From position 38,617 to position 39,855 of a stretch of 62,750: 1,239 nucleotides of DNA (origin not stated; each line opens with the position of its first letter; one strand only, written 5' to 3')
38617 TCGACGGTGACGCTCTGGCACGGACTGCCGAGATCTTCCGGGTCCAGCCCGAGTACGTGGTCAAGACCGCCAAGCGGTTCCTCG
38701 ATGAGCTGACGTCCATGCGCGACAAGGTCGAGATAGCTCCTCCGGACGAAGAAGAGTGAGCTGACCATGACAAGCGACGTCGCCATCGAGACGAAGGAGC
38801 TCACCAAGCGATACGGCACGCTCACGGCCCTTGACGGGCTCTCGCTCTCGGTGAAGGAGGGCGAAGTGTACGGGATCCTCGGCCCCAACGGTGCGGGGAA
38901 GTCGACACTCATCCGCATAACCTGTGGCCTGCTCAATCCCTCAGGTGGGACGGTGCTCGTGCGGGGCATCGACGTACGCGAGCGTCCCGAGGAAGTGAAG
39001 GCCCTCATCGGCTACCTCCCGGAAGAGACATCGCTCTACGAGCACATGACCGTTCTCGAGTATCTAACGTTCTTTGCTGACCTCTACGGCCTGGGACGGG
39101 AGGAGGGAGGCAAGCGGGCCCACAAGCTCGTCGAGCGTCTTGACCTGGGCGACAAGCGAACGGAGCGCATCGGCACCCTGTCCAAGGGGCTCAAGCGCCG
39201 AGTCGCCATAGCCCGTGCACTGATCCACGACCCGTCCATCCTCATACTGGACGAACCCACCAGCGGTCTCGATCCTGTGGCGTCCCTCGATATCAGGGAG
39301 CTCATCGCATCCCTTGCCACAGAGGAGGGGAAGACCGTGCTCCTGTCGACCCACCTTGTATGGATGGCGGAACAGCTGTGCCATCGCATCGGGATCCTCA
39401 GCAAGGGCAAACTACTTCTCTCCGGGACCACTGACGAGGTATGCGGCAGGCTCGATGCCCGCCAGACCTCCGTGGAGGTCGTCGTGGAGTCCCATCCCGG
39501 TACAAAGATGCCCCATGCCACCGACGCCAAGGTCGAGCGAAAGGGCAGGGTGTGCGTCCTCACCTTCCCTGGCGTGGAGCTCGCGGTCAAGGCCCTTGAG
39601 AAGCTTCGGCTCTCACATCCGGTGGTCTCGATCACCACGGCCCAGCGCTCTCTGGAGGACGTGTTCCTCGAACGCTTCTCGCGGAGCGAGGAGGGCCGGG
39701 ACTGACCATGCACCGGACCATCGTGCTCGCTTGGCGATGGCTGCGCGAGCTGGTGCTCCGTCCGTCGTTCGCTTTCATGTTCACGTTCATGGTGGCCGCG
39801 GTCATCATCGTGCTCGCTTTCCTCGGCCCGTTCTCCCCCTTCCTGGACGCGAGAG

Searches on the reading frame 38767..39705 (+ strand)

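Call 27: search_protein_families(library=pfam, proteins=[window:38767-39705:+], max_evalue=0.01)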
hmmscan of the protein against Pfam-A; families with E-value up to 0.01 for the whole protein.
window:38767-39705:+ (312 aa): 4 families
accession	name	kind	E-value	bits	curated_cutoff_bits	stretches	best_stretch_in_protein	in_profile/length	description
PF00005.33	ABC_tran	-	9.8e-36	123.8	25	1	22-166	1-137/137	ABC transporter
PF13304.12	AAA_21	-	4.1e-13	50.5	27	1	112-196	220-298/304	AAA domain, putative AbiEii toxin, Type IV TA system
PF25199.1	nSTAND_NTPase5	-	1.8e-05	25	34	0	29-80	38-90/145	Novel STAND NTPase 5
PF13555.12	AAA_29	-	0.0031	17.6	27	1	27-49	17-39/61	P-loop containing region of AAA domain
